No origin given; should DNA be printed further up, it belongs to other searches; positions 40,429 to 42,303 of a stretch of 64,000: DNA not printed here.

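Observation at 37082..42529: Copper/cytochrome-oxidase biogenesis cluster containing a Tat-secreted BNR beta-propeller with CPCC/CPHSGPG motifs and a ligand-less cupredoxin-like protein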

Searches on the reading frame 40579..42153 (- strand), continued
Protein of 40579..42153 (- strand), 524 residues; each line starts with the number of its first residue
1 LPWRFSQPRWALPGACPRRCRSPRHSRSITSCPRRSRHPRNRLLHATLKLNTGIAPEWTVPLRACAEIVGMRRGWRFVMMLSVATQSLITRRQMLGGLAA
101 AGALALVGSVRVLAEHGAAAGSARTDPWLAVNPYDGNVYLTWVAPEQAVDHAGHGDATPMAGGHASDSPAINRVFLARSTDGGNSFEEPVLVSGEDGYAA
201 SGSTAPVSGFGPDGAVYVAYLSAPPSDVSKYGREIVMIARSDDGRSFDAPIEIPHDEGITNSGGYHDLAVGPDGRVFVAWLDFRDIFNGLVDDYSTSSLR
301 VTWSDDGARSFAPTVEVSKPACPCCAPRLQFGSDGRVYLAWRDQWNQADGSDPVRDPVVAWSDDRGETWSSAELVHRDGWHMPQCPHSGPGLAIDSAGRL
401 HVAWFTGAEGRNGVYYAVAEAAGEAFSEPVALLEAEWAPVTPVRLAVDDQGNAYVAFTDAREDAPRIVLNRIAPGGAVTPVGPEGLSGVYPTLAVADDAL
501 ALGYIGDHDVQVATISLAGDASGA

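Call 41: search_protein_families(library=ncbifam, proteins=[L084:5671-8004:+, L083:5340-7643:+, L084:5162-5581:+, L085:4112-5023:+, L085:5814-6686:+, L085:8176-8787:+, L082:9128-9991:+, L082:6793-7281:+, L083:4152-5183:+], max_evalue=0.001)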
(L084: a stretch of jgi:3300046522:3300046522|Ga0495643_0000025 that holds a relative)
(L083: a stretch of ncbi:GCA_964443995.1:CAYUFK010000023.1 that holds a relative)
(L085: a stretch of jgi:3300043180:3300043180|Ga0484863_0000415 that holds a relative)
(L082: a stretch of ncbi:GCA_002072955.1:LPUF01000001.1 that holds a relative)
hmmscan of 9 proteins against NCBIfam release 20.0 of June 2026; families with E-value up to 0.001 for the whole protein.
L084:5671-8004:+ (777 aa): 26 families (the best 25 are shown)
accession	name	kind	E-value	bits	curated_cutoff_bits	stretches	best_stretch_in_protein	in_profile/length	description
TIGR01783.1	TonB-siderophor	subfamily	3.3e-40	138.4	223.5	2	472-770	366-646/649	TonB-dependent siderophore receptor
TIGR01779.1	TonB-B12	equivalog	1.6e-37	129.3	599.7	2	116-287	28-199/614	TonB-dependent vitamin B12 receptor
NF007926.1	PRK10641.1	equivalog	1.2e-33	116.6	836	2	117-248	28-159/617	TonB-dependent vitamin B12 receptor BtuB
TIGR01785.1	TonB-hemin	subfamily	1.2e-33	116.5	316.85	2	120-245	5-131/677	TonB-dependent heme/hemoglobin receptor family protein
NF041535.1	TonB_rec_PqqU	equivalog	9.1e-31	106.9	1200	2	468-769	371-669/676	TonB-dependent receptor PqqU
TIGR01786.1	TonB-hemlactrns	subfamily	7.2e-28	97.4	323.75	2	476-604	400-525/719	TonB-dependent hemoglobin/transferrin/lactoferrin family receptor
TIGR04056.1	OMP_RagA_SusC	subfamily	1.8e-27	96.1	368.25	1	34-251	3-212/981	SusC/RagA family TonB-linked outer membrane protein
NF010012.0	PRK13486.1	equivalog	5.7e-18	64.6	924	1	115-243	24-158/696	TonB-dependent receptor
NF010010.0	PRK13483.1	equivalog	8.5e-17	60.4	927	1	114-244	32-164/660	ligand-gated channel protein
NF007478.2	PRK10064.1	equivalog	2.2e-16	59.3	745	1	116-242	30-157/663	catecholate siderophore receptor CirA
NF010038.0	PRK13513.1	equivalog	2.3e-15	56.2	942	1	110-244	29-166/659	ligand-gated channel protein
NF050067.1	TonBEntbctnRecCfrA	equivalog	2.1e-13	49.5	1200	1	103-241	14-156/698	TonB-dependent ferric enterobactin receptor CfrA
NF053590.1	TonB_dep_TOL0244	equivalog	2.9e-13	49.3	645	1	115-308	10-211/604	TOL_0244 family TonB-dependent receptor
NF010651.0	PRK14050.1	equivalog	1.6e-11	43.1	884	1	124-250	70-193/730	TonB-dependent siderophore receptor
NF010011.0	PRK13484.1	equivalog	2.4e-11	42.6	1197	1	117-242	31-158/682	IreA family TonB-dependent siderophore receptor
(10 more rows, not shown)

L083:5340-7643:+ (767 aa): 29 families (the best 25 are shown)
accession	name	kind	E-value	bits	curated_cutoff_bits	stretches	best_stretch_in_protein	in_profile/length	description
TIGR01783.1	TonB-siderophor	subfamily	1.9e-45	155.7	223.5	1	122-763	2-647/649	TonB-dependent siderophore receptor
TIGR01785.1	TonB-hemin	subfamily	7.7e-38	130.4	316.85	1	105-740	1-658/677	TonB-dependent heme/hemoglobin receptor family protein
NF041535.1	TonB_rec_PqqU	equivalog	6.8e-37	127.1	1200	1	110-761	3-669/676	TonB-dependent receptor PqqU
TIGR04056.1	OMP_RagA_SusC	subfamily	1.2e-28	100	368.25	1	27-227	3-199/981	SusC/RagA family TonB-linked outer membrane protein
TIGR01786.1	TonB-hemlactrns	subfamily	4.9e-27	94.6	323.75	2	108-234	3-136/719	TonB-dependent hemoglobin/transferrin/lactoferrin family receptor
TIGR01779.1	TonB-B12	equivalog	2.3e-25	89.2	599.7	2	105-264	28-186/614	TonB-dependent vitamin B12 receptor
NF010012.0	PRK13486.1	equivalog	7.9e-23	80.7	924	2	108-234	28-160/696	TonB-dependent receptor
NF007926.1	PRK10641.1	equivalog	3.4e-22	78.7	836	1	108-264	30-184/617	TonB-dependent vitamin B12 receptor BtuB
NF007478.2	PRK10064.1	equivalog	5.1e-20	71.3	745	1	104-255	29-182/663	catecholate siderophore receptor CirA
NF047944.1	FoxamRcptFoxA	equivalog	3.2e-19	68.7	1300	2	472-764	418-696/697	ferrioxamine B receptor FoxA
NF010010.0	PRK13483.1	equivalog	3.8e-19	68.1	927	1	103-240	31-171/660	ligand-gated channel protein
NF007465.0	PRK10044.1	equivalog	1.2e-17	63.4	803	2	122-238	79-193/726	ferrichrome porin FhuA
NF010038.0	PRK13513.1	equivalog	3e-17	62.4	942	1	103-241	33-174/659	ligand-gated channel protein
NF007349.0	PRK09840.1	equivalog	1.2e-16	59.9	686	2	703-760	700-755/760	catecholate siderophore receptor Fiu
NF053590.1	TonB_dep_TOL0244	equivalog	2.2e-16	59.6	645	1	109-250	15-158/604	TOL_0244 family TonB-dependent receptor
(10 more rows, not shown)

L084:5162-5581:+ (139 aa): 0 families

L085:4112-5023:+ (303 aa): 1 family
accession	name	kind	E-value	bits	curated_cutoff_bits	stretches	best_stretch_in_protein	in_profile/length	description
TIGR04052.2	MbnP_like_WxW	equivalog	8.1e-88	294.1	140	1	28-275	2-247/257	MbnP family copper-binding protein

L085:5814-6686:+ (290 aa): 5 families
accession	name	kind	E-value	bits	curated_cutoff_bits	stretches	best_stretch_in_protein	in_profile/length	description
TIGR04039.1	MXAN_0977_Heme2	hypoth_equivalog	1e-121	406.1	362.85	1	2-279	59-336/336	MbnH family di-heme enzyme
TIGR03791.1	TTQ_mauG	equivalog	6.4e-35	120.8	443.85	1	2-266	53-280/291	tryptophan tryptophylquinone biosynthesis enzyme MauG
TIGR03981.2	SAM_quin_mod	hypoth_equivalog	5.1e-19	68.4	340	1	65-218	217-358/411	His-Xaa-Ser system-associated MauG-like protein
NF052341.1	hydrazine_gamma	equivalog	0.0001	21.4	625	0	78-215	165-308/339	hydrazine synthase subunit gamma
NF040606.1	CytoC_perox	subfamily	0.00068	18.9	150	0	184-216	422-454/524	di-heme-cytochrome C peroxidase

L085:8176-8787:+ (203 aa): 3 families
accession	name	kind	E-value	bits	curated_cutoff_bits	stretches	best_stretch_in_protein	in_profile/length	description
NF002854.0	PRK03147.1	subfamily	2.9e-13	50.1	170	1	1-80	81-159/176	thiol-disulfide oxidoreductase ResA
NF041202.1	StoA_CxxC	exception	2.3e-06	27.6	210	1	2-85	72-153/163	endospore biogenesis thiol-disulfide oxidoreductase StoA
TIGR00385.1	dsbE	subfamily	2.8e-06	27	123.15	1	13-85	90-162/173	DsbE family thiol:disulfide interchange protein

L082:9128-9991:+ (287 aa): 14 families
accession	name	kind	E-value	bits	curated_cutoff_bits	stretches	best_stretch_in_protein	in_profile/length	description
NF002854.0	PRK03147.1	subfamily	5.9e-26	91.4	170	1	32-155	41-161/176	thiol-disulfide oxidoreductase ResA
NF047696.1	ThlDiSintTplARhiz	equivalog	1.2e-25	90.5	230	1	20-171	64-218/219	thiol:disulfide interchange protein TlpA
NF041202.1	StoA_CxxC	exception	2.5e-22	79.5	210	1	12-155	11-153/163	endospore biogenesis thiol-disulfide oxidoreductase StoA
NF041054.1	WAxxUGC_long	equivalog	5.4e-17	62.1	300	1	35-151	86-199/354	ResA-like WAxxUGC motif-containing protein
TIGR00385.1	dsbE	subfamily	5.2e-16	58.7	123.15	1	50-156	59-160/173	DsbE family thiol:disulfide interchange protein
NF011941.0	PRK15412.1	equivalog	1e-11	44.7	359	1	53-156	67-165/185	thiol:disulfide interchange protein DsbE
TIGR01068.1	thioredoxin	equivalog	3.5e-08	33.5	96.8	1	54-99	14-58/101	thioredoxin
TIGR01126.1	pdi_dom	equivalog_domain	1.5e-05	25.2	107.2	0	54-100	14-60/105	protein disulfide-isomerase domain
NF007900.0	PRK10606.1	equivalog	2e-05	24.2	270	0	44-96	15-66/183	glutathione peroxidase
NF008229.0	PRK10996.1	equivalog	0.00012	21.8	125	0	55-96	53-93/141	thioredoxin TrxC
NF009669.0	PRK13190.1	equivalog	0.0004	19.7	261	1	40-133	14-111/203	putative peroxiredoxin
NF006898.0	PRK09381.1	equivalog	0.00044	20.6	138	0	56-98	23-64/109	thioredoxin TrxA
NF010625.0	PRK14018.1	equivalog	0.00051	18.7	522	1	53-162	55-168/521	bifunctional peptide-methionine (S)-S-oxide reductase MsrA/peptide-methionine (R)-S-oxide reductase MsrB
NF047697.1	ThioredTrxAClost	equivalog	0.00067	19.8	140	0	55-86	18-49/105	thioredoxin TrxA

L082:6793-7281:+ (162 aa): 1 family
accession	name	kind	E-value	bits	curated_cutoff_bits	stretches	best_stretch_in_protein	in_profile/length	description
NF047646.1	REP_Tyr_transpos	equivalog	2.9e-45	153.7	80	1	14-133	30-146/146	REP-associated tyrosine transposase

L083:4152-5183:+ (343 aa): 0 families

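Call 48: search_protein_families(library=pfam, proteins=[L086:7450-7923:+], max_evalue=10)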
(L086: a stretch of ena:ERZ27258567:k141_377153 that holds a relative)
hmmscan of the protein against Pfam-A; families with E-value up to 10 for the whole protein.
L086:7450-7923:+ (157 aa): 1 family
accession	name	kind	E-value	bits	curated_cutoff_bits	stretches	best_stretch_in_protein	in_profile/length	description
PF00127.26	Copper-bind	-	0.15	12.9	21.2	1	112-147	53-86/99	Copper binding proteins, plastocyanin/azurin family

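Call 60: search_protein_families(library=pfam, proteins=[L051:7667-9208:+, L051:9223-9618:-, L051:12576-13397:+, L041:8265-9620:+, L018:8365-9687:+, L023:8810-9625:+, L009:8502-10022:-, L005:8721-9188:+, L012:5961-6677:+, L020:11507-13537:-], max_evalue=0.001)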
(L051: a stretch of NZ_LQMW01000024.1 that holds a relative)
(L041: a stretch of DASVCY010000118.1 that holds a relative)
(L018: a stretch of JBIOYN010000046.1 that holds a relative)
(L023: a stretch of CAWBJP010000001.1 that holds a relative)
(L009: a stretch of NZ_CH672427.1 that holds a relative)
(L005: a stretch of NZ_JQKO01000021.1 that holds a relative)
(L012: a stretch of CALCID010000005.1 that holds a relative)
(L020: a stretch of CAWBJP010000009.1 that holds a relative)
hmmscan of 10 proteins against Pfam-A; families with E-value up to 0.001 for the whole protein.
L051:7667-9208:+ (513 aa): 0 families

L051:9223-9618:- (131 aa): 14 families
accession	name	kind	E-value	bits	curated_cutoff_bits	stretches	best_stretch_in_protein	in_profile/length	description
PF13412.12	HTH_24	-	3.7e-13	49.3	21.9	1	3-44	4-45/48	Winged helix-turn-helix DNA-binding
PF12840.13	HTH_20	-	4.2e-08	33.5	27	1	6-37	8-39/51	Helix-turn-helix domain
PF01022.26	HTH_5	-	7.6e-08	32.6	22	1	6-42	6-41/47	Bacterial regulatory protein, arsR family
PF09339.16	HTH_IclR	-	9.4e-08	32.2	22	0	7-40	8-42/52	IclR helix-turn-helix domain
PF12802.13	MarR_2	-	2.6e-07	31.1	27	0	7-35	10-39/61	MarR family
PF01047.28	MarR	-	1e-06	28.9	24.6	0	3-35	4-36/59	MarR family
PF04545.22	Sigma70_r4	-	4.2e-06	26.6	24.1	0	4-34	9-38/50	Sigma-70, region 4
PF01978.25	TrmB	-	3e-05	24.2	25.6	0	85-125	20-60/68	Sugar-specific transcriptional regulator TrmB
PF08279.18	HTH_11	-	3.8e-05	23.9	25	0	88-120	16-44/55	HTH domain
PF24266.1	HTH_HVO_0163_N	-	4.6e-05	23.8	31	1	4-62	4-63/70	HVO_0163, N-terminal HTH domain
PF24034.1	DUF7343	-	4.7e-05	23.6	27.6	0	92-122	23-53/62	Domain of unknown function (DUF7343)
PF08281.18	Sigma70_r4_2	-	0.00021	21.3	25.7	0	86-109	25-48/54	Sigma-70, region 4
PF04703.18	FaeA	-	0.00086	20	20.7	0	6-46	4-45/62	FaeA-like protein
PF00196.25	GerE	-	0.00098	19.2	23.5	0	16-37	17-38/57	Bacterial regulatory proteins, luxR family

L051:12576-13397:+ (273 aa): 1 family
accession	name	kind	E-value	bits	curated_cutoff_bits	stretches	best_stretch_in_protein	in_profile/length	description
PF00795.27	CN_hydrolase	-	4.1e-58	197.2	23.2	1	7-255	1-256/256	Carbon-nitrogen hydrolase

L041:8265-9620:+ (451 aa): 10 families
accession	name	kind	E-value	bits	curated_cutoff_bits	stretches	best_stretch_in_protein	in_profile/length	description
PF01593.30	Amino_oxidase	-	1.1e-21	78.1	19.8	1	20-280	1-279/443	Flavin containing amine oxidoreductase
PF01266.30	DAO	-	2.2e-14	54.2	27.9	1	12-261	1-210/353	FAD dependent oxidoreductase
PF13450.12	NAD_binding_8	-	7.7e-13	49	21.9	1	15-71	1-56/68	NAD(P)-binding Rossmann-like domain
PF03486.20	HI0933_like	-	1.3e-09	38.3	50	0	168-257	74-164/244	HI0933-like protein Rossmann domain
PF07992.20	Pyr_redox_2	-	4.7e-08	33.2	26.1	1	12-50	2-32/291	Pyridine nucleotide-disulphide oxidoreductase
PF01946.23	Thi4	-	2.7e-06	27.2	26.2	1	10-85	17-85/235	Thi4 family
PF01134.28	GIDA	-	4.4e-06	26.5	22.1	1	12-47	1-36/391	Glucose inhibited division protein A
PF12831.13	FAD_oxidored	-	5.6e-06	26.4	27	1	12-49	1-37/416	FAD dependent oxidoreductase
PF00890.30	FAD_binding_2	-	1.4e-05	24.9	20.4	1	12-44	1-33/414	FAD binding domain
PF13454.12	NAD_binding_9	-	1.5e-05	25.5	21.8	0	197-256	98-153/155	FAD-NAD(P)-binding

L018:8365-9687:+ (440 aa): 1 family
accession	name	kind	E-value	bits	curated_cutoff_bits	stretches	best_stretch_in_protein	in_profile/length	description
PF00202.27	Aminotran_3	-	3.1e-90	303.2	30.5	1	37-428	8-403/403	Aminotransferase class-III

L023:8810-9625:+ (271 aa): 0 families

L009:8502-10022:- (506 aa): 2 families
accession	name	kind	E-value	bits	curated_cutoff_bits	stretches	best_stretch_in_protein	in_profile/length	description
PF13635.12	DUF4143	-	4.8e-27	95.1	28.1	1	305-455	2-159/160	Domain of unknown function (DUF4143)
PF13173.12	AAA_14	-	6.7e-22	78.3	27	1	148-264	2-129/129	AAA domain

L005:8721-9188:+ (155 aa): 0 families

L012:5961-6677:+ (238 aa): 0 families

L020:11507-13537:- (676 aa): 2 families
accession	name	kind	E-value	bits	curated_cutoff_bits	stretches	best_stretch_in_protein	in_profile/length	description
PF08386.16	Abhydrolase_4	-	2.1e-17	63.5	21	1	451-543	10-100/103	TAP-like protein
PF00561.26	Abhydrolase_1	-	6.1e-11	42.9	25.8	1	139-286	18-118/245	alpha/beta hydrolase fold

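Call 62: search_protein_representatives(alignment_id=A2)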
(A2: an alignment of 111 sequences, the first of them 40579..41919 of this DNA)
Query: 111 sequences, 424 profile positions. Proteins with E-value up to 0.001 (for the whole library): 44469; up to 1e-10: 18029; up to 1e-30: 2820. The best 150 are listed.
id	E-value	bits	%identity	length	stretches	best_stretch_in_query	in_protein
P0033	5.9e-167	572.3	-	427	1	11-421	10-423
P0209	2.3e-153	527.5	-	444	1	6-420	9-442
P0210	7.4e-153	525.8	-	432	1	10-419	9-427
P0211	1.7e-147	508.2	-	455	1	8-420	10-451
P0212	1.9e-145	501.4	-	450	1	7-420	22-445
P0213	1.8e-143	494.9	-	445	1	5-418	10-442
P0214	2.5e-141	487.8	-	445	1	9-419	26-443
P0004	1.1e-140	485.7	-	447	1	30-421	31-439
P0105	2.0e-139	481.6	-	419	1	9-417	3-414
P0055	1.6e-138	478.6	-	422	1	15-402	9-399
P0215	6.8e-137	473.2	-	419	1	12-411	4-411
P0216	7.8e-137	473.0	-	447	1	6-422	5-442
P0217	1.2e-134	465.8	-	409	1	9-417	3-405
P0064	3.3e-134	464.4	-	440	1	11-413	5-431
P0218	6.1e-134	463.5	-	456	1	11-415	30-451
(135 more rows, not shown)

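Call 68: search_protein_families(library=pfam, alignment_id=A4, max_evalue=0.0001)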
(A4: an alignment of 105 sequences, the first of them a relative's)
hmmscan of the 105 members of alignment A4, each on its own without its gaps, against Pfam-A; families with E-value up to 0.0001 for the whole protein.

A. member 1, L001:3-665:- (221 aa): 6 families
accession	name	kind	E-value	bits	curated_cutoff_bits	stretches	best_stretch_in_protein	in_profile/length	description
PF07992.20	Pyr_redox_2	-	7.1e-15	55.6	26.1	1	5-187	1-192/291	Pyridine nucleotide-disulphide oxidoreductase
PF00890.30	FAD_binding_2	-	1.6e-07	31.3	20.4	1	6-51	1-49/414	FAD binding domain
PF03486.20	HI0933_like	-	4e-06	26.9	50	1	6-36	2-32/244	HI0933-like protein Rossmann domain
PF13450.12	NAD_binding_8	-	1.4e-05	25.7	21.9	1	9-36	1-28/68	NAD(P)-binding Rossmann-like domain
PF01266.30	DAO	-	7.6e-05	22.8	27.9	0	6-38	1-34/353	FAD dependent oxidoreductase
PF05834.18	Lycopene_cycl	-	7.7e-05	22.4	23.4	0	6-37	1-34/380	Lycopene cyclase protein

B. families by the number of members that match (of 105 scanned): 104 families (the first 25 are shown)
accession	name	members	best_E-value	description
PF07690.21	MFS_1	5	2.9e-46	Major Facilitator Superfamily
PF04234.18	CopC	4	3.7e-21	CopC domain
PF13191.12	AAA_16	3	6.9e-27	AAA ATPase domain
PF13412.12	HTH_24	3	3.7e-13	Winged helix-turn-helix DNA-binding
PF12840.13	HTH_20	3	2.3e-10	Helix-turn-helix domain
PF01022.26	HTH_5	3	7.6e-08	Bacterial regulatory protein, arsR family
PF24266.1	HTH_HVO_0163_N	3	8.1e-08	HVO_0163, N-terminal HTH domain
PF09339.16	HTH_IclR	3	8.1e-08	IclR helix-turn-helix domain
PF12802.13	MarR_2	3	2.6e-07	MarR family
PF01047.28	MarR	3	1e-06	MarR family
PF04545.22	Sigma70_r4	3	4.2e-06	Sigma-70, region 4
PF01978.25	TrmB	3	7.7e-06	Sugar-specific transcriptional regulator TrmB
PF00202.27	Aminotran_3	2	3.1e-90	Aminotransferase class-III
PF00854.27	PTR2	2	8e-68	POT family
PF05685.18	Uma2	2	4.1e-32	Putative restriction endonuclease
PF00127.26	Copper-bind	2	2.7e-06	Copper binding proteins, plastocyanin/azurin family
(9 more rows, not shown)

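Call 71: search_protein_families(library=pfam, alignment_id=A5, max_evalue=0.0001)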
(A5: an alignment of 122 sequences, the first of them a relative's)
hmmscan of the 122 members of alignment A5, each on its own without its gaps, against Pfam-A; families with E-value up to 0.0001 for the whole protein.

A. member 1, L002:12760-13056:+ (98 aa): 0 families

B. families by the number of members that match (of 122 scanned): 134 families (the first 25 are shown)
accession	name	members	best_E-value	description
PF00892.27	EamA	3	3.5e-32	EamA-like transporter family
PF14325.12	DUF4383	3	1.8e-20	Domain of unknown function (DUF4383)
PF00158.32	Sigma54_activat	2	1.7e-72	Sigma-54 interaction domain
PF00654.25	Voltage_CLC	2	4.4e-67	Voltage gated chloride channel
PF02421.24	FeoB_N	2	4.5e-60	Ferrous iron transport protein B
PF13561.12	adh_short_C2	2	9e-60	Enoyl-(Acyl carrier protein) reductase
PF00795.27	CN_hydrolase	2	4.1e-58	Carbon-nitrogen hydrolase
PF01266.30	DAO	2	2e-55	FAD dependent oxidoreductase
PF00106.31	adh_short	2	3.9e-55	short chain dehydrogenase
PF00069.31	Pkinase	2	1.6e-53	Protein kinase domain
PF07714.23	PK_Tyr_Ser-Thr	2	2.2e-39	Protein tyrosine and serine/threonine kinase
PF01926.29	MMR_HSR1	2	1.7e-22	50S ribosome-binding GTPase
PF14532.12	Sigma54_activ_2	2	8.6e-21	Sigma-54 interaction domain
PF25601.1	AAA_lid_14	2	6.9e-19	AAA+ ATPase lid domain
PF00512.31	HisKA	2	2.4e-18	His Kinase A (phospho-acceptor) domain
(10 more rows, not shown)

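Call 74: search_protein_families(library=ncbifam, alignment_id=A1, max_evalue=0.001)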
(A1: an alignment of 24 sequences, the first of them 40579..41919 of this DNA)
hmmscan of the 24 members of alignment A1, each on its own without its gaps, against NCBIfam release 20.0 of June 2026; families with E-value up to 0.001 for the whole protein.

A. member 1, window:40579-41919:- (446 aa): 1 family
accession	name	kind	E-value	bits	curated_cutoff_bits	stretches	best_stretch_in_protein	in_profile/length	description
NF053835.1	PDIAV_lipo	equivalog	9.2e-06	25.3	90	1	313-387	44-114/458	PDIAV motif-containing lipoprotein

B. families by the number of members that match (of 24 scanned): 7 families
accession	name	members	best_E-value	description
NF053835.1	PDIAV_lipo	7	2.5e-06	PDIAV motif-containing lipoprotein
NF052497.1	AlphRhmnaseBT3686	3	3e-05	alpha-l-rhamnosidase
NF045728.1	glycosyl_F510_1955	3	6e-05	F510_1955 family glycosylhydrolase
TIGR02604.1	Piru_Ver_Nterm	1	0.00013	PVC-type heme-binding CxxCH protein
NF033206.1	ScyE_fam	1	0.00071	ScyD/ScyE family protein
NF050177.1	TapA_OM_Porphy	1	0.00089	TapA/TapC family T9SS-dependent outer membrane protein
TIGR03506.1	FlgEFG_subfam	1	0.00091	flagellar hook-basal body complex protein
